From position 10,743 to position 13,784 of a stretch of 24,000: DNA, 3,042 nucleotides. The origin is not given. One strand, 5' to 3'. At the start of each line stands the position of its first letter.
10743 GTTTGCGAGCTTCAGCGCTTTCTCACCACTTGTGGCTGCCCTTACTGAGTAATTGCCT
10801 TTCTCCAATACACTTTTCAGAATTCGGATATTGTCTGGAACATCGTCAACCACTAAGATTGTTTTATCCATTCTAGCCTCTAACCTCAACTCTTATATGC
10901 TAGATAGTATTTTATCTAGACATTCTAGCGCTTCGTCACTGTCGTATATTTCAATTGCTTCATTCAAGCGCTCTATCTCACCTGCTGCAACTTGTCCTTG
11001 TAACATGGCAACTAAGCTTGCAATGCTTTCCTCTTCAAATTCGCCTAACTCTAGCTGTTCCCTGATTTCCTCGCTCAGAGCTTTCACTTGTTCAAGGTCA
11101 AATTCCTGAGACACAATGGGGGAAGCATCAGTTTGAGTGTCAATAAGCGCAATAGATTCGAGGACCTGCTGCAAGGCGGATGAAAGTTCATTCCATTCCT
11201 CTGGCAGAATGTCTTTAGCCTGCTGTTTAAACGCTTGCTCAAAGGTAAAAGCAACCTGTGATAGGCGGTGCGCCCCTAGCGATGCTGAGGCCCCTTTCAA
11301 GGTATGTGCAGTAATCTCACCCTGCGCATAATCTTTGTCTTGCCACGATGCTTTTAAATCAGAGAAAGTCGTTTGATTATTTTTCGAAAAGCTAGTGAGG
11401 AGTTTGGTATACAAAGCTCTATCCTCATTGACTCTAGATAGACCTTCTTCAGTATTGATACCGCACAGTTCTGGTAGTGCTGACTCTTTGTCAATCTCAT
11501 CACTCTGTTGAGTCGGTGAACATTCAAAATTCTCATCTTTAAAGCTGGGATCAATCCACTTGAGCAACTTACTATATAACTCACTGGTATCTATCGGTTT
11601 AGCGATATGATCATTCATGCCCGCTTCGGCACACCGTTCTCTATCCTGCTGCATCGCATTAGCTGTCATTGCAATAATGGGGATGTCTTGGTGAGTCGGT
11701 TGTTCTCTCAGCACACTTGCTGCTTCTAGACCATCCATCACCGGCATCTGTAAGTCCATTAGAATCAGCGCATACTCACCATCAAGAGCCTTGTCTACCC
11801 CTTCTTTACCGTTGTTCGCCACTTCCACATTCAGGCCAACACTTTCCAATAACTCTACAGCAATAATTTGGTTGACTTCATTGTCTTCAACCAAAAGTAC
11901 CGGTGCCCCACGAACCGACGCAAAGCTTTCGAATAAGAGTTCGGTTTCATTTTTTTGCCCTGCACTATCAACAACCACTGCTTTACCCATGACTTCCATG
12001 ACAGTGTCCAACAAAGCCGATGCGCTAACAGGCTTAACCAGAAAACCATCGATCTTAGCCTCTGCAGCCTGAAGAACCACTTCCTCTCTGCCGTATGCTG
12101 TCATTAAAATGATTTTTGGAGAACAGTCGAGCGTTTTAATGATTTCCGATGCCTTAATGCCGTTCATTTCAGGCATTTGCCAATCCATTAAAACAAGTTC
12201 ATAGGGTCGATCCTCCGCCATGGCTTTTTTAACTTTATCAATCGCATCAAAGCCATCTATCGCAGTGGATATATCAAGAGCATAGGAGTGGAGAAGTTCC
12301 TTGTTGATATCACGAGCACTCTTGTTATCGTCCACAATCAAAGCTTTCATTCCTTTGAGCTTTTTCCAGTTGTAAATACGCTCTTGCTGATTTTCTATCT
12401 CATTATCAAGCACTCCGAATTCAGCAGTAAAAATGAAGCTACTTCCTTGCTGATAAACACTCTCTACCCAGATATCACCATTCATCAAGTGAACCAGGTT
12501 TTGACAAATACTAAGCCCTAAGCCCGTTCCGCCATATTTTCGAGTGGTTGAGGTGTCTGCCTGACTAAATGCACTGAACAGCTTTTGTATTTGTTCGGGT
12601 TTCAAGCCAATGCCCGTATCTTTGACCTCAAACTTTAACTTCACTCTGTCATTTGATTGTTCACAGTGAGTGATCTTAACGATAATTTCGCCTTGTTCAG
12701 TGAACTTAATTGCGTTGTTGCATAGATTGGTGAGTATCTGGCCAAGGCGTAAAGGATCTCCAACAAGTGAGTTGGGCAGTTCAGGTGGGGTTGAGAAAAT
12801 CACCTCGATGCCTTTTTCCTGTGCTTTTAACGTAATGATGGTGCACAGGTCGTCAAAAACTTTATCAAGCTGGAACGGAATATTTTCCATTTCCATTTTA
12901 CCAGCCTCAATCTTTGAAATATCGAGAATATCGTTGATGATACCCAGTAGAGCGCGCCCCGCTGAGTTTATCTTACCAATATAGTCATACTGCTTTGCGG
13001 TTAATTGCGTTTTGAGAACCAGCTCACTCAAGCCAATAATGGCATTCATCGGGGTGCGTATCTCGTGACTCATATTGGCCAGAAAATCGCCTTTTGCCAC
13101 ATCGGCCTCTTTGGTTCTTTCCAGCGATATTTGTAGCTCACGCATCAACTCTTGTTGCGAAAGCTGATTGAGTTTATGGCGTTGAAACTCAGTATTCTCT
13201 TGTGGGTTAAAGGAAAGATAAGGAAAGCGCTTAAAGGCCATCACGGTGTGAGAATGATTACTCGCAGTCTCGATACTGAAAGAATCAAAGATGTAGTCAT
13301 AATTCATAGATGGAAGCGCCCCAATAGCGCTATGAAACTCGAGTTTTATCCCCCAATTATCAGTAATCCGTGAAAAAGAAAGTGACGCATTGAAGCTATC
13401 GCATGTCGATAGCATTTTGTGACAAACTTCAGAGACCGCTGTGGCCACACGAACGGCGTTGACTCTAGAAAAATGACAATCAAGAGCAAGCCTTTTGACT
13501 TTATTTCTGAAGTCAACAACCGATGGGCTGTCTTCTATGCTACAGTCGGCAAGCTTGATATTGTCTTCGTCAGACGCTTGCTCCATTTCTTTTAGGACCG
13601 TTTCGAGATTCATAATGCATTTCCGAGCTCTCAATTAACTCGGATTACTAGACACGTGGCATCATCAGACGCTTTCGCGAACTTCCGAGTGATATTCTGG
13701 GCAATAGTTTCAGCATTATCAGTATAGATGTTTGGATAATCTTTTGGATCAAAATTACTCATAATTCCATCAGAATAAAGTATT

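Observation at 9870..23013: Stressosome-phosphorelay-HD-GYP operon back-to-back with a LapD/LapG c-di-GMP effector and T1SS operon: candidate stress-to-detachment circuit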

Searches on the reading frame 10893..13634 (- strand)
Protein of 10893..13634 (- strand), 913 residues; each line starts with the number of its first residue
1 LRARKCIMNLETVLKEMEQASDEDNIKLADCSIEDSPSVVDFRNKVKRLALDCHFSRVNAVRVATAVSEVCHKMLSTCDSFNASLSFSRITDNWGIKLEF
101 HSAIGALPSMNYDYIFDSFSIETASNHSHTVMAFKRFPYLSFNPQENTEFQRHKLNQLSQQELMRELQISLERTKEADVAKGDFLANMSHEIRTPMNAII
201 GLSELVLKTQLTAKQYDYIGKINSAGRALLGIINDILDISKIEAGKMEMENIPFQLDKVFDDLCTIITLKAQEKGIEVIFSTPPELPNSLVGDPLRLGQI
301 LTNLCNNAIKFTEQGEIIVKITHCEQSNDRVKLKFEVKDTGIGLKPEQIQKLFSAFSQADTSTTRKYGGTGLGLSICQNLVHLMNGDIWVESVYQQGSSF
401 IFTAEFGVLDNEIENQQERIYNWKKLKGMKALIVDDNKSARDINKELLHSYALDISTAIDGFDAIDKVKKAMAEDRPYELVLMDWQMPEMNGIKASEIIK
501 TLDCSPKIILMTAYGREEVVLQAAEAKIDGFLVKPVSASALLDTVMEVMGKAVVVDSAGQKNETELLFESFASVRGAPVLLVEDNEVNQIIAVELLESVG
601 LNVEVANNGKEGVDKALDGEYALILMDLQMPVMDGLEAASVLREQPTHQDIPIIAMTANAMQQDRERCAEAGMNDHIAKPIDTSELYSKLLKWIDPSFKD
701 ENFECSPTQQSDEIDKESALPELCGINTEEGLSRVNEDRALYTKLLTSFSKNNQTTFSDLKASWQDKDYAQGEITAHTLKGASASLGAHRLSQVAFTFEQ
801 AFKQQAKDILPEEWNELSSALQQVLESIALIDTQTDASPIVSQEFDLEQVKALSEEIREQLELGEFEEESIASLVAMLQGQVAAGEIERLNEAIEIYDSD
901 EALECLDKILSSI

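Call 3: search_protein_families(library=pfam, proteins=[window:10893-13634:-])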
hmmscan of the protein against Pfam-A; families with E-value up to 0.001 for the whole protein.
window:10893-13634:- (913 aa): 4 families
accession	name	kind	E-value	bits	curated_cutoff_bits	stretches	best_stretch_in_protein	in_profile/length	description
PF00072.30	Response_reg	-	2.7e-49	166.4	30.2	2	579-689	1-109/111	Response regulator receiver domain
PF02518.31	HATPase_c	-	5.8e-30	104.4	26.4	1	292-404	1-107/111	Histidine kinase-, DNA gyrase B-, and HSP90-like ATPase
PF00512.31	HisKA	-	4.5e-20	71.9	26.9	1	180-245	1-66/66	His Kinase A (phospho-acceptor) domain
PF01627.28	Hpt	-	5.6e-12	46.2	24.6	1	745-825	2-82/84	Hpt domain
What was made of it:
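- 10893..13613 (-): Hybrid histidine kinase (D1 type): N-terminal domain, HisKA, HATPase, REC, REC, Hpt. Pfam (call 3).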

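Call 4: search_protein_families(library=ncbifam, proteins=[window:10893-13634:-])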
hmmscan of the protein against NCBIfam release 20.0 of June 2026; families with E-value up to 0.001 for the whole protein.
window:10893-13634:- (913 aa): 155 families (the best 25 are shown)
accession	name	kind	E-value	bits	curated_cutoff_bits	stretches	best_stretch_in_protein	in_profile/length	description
NF008318.0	PRK11107.1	equivalog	8.6e-151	503.9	890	3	151-452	265-560/920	two-component sensor histidine kinase BarA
TIGR02956.1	TMAO_torS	equivalog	1.3e-125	420.7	676.5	2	173-557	456-821/967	TMAO reductase system sensor histidine kinase/response regulator TorS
NF045901.1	HisKinLetSLeg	equivalog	1.1e-110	371.1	1650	1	166-827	278-899/906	two-component system sensor histidine kinase LetS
NF041947.1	LuxQ_Vibrio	equivalog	7.8e-110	368.1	1200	2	173-546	464-836/843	quorum-sensing autoinducer 2 sensor kinase/phosphatase LuxQ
NF008302.0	PRK11091.1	equivalog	9.5e-109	364.7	838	2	174-557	276-651/779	aerobic respiration two-component sensor histidine kinase ArcB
NF011874.0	PRK15347.1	equivalog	6.5e-96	322.3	852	3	165-403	382-611/921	two component system sensor kinase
NF008099.0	PRK10841.1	equivalog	3.1e-86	290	920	3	171-401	460-685/949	two-component system sensor histidine kinase RcsC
NF038297.2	hybrid_HK_HrmK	equivalog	2.8e-82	277.3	725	2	158-541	214-600/607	hybrid histidine kinase/response regulator HrmK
NF008543.0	PRK11466.1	equivalog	2.3e-75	254.1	982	2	161-547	424-796/914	TMAO reductase system sensor histidine kinase/response regulator TorS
NF007420.1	PRK09959.1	equivalog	4.5e-61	206.7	1995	2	161-539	692-1064/1197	acid-sensing system histidine kinase EvgS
NF041832.1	near_NosP_CTERM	subfamily_domain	7.3e-54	183.2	400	2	176-544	2-365/370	NahK/ErcS family hybrid sensor histidine kinase/response regulator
NF047465.1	hybrid_HK_LvrA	exception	9.9e-54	182.6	1200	2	154-548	176-583/819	hybrid histidine kinase/response regulator LvrA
NF046044.1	PnpS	equivalog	4.1e-52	177.5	400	1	173-403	162-388/390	two-component system histidine kinase PnpS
NF047874.1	MASE3_PAS_HK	subfamily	2e-50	172.2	560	1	153-421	370-640/655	MASE3 domain-containing sensor histidine kinase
NF041880.1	EPS_EpsF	equivalog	4.4e-47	160.7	900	3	171-402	264-487/492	response regulator EpsF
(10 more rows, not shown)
